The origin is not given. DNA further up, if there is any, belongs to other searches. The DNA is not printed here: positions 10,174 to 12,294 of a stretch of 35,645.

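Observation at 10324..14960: ACP-dependent, FkbH-type (glyceryl) acyl-tailoring cassette inside a glycan export operon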

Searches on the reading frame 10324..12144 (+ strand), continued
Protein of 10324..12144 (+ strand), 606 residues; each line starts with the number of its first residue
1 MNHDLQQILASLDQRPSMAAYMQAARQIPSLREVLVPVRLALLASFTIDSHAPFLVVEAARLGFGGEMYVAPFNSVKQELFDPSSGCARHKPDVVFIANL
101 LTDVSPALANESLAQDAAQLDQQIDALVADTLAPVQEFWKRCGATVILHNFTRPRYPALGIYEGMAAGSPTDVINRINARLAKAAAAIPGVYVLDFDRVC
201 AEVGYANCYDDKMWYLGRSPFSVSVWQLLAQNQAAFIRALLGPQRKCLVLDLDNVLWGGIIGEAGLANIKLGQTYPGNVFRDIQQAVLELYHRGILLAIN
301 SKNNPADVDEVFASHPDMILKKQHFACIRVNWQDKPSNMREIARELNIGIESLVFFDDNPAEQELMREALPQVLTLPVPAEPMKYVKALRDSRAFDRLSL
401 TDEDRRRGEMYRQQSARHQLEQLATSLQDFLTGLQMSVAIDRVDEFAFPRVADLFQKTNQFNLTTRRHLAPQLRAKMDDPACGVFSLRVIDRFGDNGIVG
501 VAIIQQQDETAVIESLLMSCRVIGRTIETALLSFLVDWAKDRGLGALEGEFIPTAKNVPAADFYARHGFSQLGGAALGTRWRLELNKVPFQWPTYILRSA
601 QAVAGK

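Call 35: get_annotated_region(hit=H2, flank=10000)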
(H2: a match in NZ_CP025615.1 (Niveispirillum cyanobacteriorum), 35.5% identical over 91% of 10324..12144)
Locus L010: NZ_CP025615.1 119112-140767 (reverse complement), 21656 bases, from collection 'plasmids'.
description: Niveispirillum cyanobacteriorum strain TH16 plasmid unnamed3, complete sequence
organism: Niveispirillum cyanobacteriorum (NCBI taxid 1612173)
taxonomy: Bacteria; Pseudomonadota; Alphaproteobacteria; Rhodospirillales; Azospirillaceae; Niveispirillum; Niveispirillum cyanobacteriorum
host: -; source: sing cell,cyanobacterial aggregates; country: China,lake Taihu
typing (MOB-suite, as given by PLSDB): non-mobilizable
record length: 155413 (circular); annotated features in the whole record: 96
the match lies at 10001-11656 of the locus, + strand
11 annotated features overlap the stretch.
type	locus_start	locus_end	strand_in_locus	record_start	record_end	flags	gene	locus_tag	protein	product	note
CDS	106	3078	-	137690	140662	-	-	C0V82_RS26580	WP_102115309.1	Tn3 family transposase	-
CDS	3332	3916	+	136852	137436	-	-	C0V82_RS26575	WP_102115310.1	recombinase family protein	GO:0006310 - DNA recombination [Evidence IEA]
CDS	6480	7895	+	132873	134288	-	-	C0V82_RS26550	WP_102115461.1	sulfotransferase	-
CDS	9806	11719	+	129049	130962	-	-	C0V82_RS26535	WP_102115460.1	HAD-IIIC family phosphatase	-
CDS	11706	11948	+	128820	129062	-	-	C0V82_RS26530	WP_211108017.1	acyl carrier protein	GO:0006633 - fatty acid biosynthetic process [Evidence IEA]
CDS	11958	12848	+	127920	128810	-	-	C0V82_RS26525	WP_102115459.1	WcbI family polysaccharide biosynthesis putative acetyltransferase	-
CDS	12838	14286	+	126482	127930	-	-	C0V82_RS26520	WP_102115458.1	SDR family NAD(P)-dependent oxidoreductase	-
CDS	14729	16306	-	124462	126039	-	-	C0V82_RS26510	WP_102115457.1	IS66 family transposase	-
CDS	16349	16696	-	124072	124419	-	tnpB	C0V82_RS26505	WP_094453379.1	IS66 family insertion sequence element accessory protein TnpB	-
CDS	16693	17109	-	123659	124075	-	-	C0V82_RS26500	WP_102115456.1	transposase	GO:0006313 - DNA transposition [Evidence IEA]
CDS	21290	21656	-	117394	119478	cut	-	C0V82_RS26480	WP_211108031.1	recombinase family protein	GO:0006310 - DNA recombination [Evidence IEA]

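Call 84: search_protein_families(library=pfam, proteins=[P0181], max_evalue=0.001)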
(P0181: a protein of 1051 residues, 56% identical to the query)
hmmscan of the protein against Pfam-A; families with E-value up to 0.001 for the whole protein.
P0181 (1051 aa): 4 families
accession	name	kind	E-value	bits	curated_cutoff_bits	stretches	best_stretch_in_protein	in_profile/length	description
PF00583.31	Acetyltransf_1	-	2.2e-14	54.2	20.7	2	470-574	18-116/116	Acetyltransferase (GNAT) family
PF13527.13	Acetyltransf_9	-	1.6e-08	35.1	25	1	741-812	39-113/127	Acetyltransferase (GNAT) domain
PF13508.13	Acetyltransf_7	-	5.8e-08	33.4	27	0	748-824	8-82/84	Acetyltransferase (GNAT) domain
PF21211.3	FkbH_N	-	2.6e-06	27.9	27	1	62-230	24-184/192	FkbH, N-terminal domain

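Call 85: predict_structure(alignment_id=A3)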
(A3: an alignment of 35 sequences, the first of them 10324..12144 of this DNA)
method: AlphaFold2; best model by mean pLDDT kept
length: 606 residues; sequences in the alignment: 35
mean_pLDDT: 88.4   pTM: 0.66
mean pLDDT of the five models: 88.4, 88.4, 87.8, 87.3, 85.4
residues with pLDDT >= 90: 355; 70-90: 217; 50-70: 26; < 50: 8
segments of 3 or more residues with pLDDT < 50: 601-606
pLDDT, mean of each block of 10 residues (from residue 1): 76 90 93 92 95 96 94 95 95 96 92 87 95 94 93 89 85 93 93 95 91 87 94 93 91 93 81 92 95 91 92 91 91 95 89 95 94 92 93 77 61 74 83 88 89 77 74 91 92 85 93 88 81 92 92 79 88 80 85 83 39
secondary structure, 60 per line:
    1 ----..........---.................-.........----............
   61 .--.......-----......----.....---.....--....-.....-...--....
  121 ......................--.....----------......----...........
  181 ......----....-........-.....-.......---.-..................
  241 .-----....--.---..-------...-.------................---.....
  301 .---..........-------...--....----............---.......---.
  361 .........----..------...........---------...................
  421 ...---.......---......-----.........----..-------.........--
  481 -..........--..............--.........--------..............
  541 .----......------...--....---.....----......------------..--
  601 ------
elements in order: H5-14 H18-34 E36-44 H49-61 E64-70 H76-81 H86-90 E94-98 H101-104 H106-110 H117-142 E145-149 H160-165 H170-186 E191-194 H196-203 H205-208 H211-217 H223-241 E247-250 H277-292 E296-301 H305-314 E327-330 H335-346 E353-356 H360-369 H382-392 H402-423 H427-433 E437-442 H448-456 H470-478 E482-491 E494-507 E510-518 H527-541 E546-551 H563-566 E570-574 E579-584

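Call 89: fold_search(model_id=the predicted structure, library=pdb)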
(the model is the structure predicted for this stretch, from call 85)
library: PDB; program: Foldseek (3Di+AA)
matches with E <= 10: 1529; with E <= 0.001: 410
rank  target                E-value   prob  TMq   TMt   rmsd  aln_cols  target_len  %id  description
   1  3slr                  8.6e-33  1.00  0.53  0.82   4.1       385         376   28  Crystal structure of N-terminal part of the protein BF1531 from Bacteroides fragilis containing phosphatase domain compl (released 2011-07-20)
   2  9mto_A                1.1e-07  1.00  0.20  0.76   3.5       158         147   15  Crystal structure of acetyltransferase CBU0801 from Coxiella burnetii (released 2025-01-22)
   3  5isv_B                2.0e-07  1.00  0.19  0.68   3.9       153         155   16  Crystal structure of the ribosomal-protein-S18-alanine N-acetyltransferase from Escherichia coli (released 2016-04-13)
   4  1y9k_B                2.4e-07  1.00  0.18  0.59   6.6       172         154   17  IAA acetyltransferase from Bacillus cereus ATCC 14579 (released 2005-02-01)
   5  5isv_A                2.9e-07  1.00  0.20  0.71   6.5       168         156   16  Crystal structure of the ribosomal-protein-S18-alanine N-acetyltransferase from Escherichia coli (released 2016-04-13)
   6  1y9k_A                3.6e-07  1.00  0.18  0.64   6.1       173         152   18  IAA acetyltransferase from Bacillus cereus ATCC 14579 (released 2005-02-01)
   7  9mto_B                4.7e-07  1.00  0.20  0.75   4.0       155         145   15  Crystal structure of acetyltransferase CBU0801 from Coxiella burnetii (released 2025-01-22)
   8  2j8m_A                7.0e-07  1.00  0.20  0.62   5.3       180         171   18  Structure of P. aeruginosa acetyltransferase PA4866 (released 2007-02-06)
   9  1yvo_A                7.4e-07  1.00  0.20  0.62   5.2       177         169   18  hypothetical acetyltransferase from P.aeruginosa PA01 (released 2005-03-29)
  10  3eo4_D                7.8e-07  1.00  0.21  0.70   3.9       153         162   11  The crystal structure of a domain from Methanocaldococcus jannaschii DSM 2661 (released 2008-10-14)
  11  1vhs_A                7.8e-07  1.00  0.20  0.66   4.4       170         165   14  Crystal structure of a putative phosphinothricin N-acetyltransferase (released 2003-12-30)
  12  2jlm_D                7.8e-07  1.00  0.20  0.59   6.4       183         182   13  Structure of a Putative Acetyltransferase (ACIAD1637) from Acinetobacter baylyi ADP1 (released 2009-01-20)
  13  2r8v                  7.8e-07  1.00  0.19  0.26  21.6       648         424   11  Native structure of N-acetylglutamate synthase from Neisseria gonorrhoeae (released 2008-01-15)
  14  9it0_A                7.8e-07  1.00  0.19  0.14  27.9       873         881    9  Liganded-state E.coli PatZ (released 2025-06-04)
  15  1y9k_D                9.2e-07  1.00  0.16  0.54   8.8       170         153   17  IAA acetyltransferase from Bacillus cereus ATCC 14579 (released 2005-02-01)
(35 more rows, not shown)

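Call 100: find_encoding_contigs(protein=P0129, flank=10000, max_places=1)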
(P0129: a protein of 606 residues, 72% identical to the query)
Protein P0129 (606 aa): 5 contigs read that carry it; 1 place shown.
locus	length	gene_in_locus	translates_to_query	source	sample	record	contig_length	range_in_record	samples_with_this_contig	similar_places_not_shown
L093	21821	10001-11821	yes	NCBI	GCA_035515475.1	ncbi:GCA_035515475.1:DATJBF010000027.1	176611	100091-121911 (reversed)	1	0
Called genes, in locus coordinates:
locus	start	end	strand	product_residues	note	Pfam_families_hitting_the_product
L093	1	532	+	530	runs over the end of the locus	PF22842:Pel9A-like_beta_helix, PF13229:Beta_helix (faint)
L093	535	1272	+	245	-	PF22624:AASDHPPT_N, PF01648:ACPS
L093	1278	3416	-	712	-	PF02706:Wzz (weak), PF01656:CbiA (faint), PF13807:GNVR, PF13614:AAA_31 (weak)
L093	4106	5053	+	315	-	PF01061:ABC2_membrane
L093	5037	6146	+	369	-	PF03102:NeuB, PF08666:SAF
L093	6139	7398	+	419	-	PF02350:Epimerase_2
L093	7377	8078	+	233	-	PF02348:CTP_transf_3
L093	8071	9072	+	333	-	PF00389:2-Hacid_dh, PF02826:2-Hacid_dh_C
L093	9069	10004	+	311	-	PF13641:Glyco_tranf_2_3, PF00535:Glycos_transf_2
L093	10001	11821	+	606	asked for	PF00702:Hydrolase (faint)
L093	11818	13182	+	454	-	PF00550:PP-binding (weak)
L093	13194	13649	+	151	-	PF01575:MaoC_dehydratas, PF13452:FAS1_DH_region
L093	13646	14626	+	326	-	PF01522:Polysacc_deac_1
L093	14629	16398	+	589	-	PF13522:GATase_6, PF13537:GATase_7, PF00733:Asn_synthase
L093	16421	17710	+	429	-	PF00005:ABC_tran, PF13304:AAA_21 (faint), PF14524:Wzt_C (weak)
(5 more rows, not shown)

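Call 101: find_encoding_contigs(protein=P0131, flank=10000, max_places=1)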
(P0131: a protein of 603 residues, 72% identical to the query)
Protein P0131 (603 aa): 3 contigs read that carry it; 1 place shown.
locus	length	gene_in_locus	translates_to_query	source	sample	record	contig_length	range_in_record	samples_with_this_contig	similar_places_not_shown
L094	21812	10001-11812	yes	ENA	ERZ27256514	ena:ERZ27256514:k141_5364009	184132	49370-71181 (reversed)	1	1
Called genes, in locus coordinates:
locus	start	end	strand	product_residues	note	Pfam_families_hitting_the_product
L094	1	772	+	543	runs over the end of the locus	PF22842:Pel9A-like_beta_helix, PF13229:Beta_helix (weak)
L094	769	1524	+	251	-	PF22624:AASDHPPT_N, PF01648:ACPS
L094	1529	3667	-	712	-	PF02706:Wzz (weak), PF13807:GNVR (weak), PF01656:CbiA (weak), PF13614:AAA_31 (weak)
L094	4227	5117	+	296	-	PF01061:ABC2_membrane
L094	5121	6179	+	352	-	PF03102:NeuB, PF08666:SAF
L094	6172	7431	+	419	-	PF02350:Epimerase_2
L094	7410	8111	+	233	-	PF02348:CTP_transf_3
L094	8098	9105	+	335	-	PF00389:2-Hacid_dh, PF02826:2-Hacid_dh_C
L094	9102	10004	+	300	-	PF00535:Glycos_transf_2, PF13641:Glyco_tranf_2_3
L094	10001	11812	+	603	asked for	PF00702:Hydrolase (faint), PF00583:Acetyltransf_1 (faint)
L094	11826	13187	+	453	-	PF00550:PP-binding (weak), PF13527:Acetyltransf_9 (faint), PF00583:Acetyltransf_1 (faint)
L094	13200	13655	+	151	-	PF01575:MaoC_dehydratas, PF13452:FAS1_DH_region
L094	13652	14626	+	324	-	PF01522:Polysacc_deac_1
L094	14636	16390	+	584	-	PF13522:GATase_6, PF13537:GATase_7, PF00733:Asn_synthase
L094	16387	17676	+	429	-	PF00005:ABC_tran, PF14524:Wzt_C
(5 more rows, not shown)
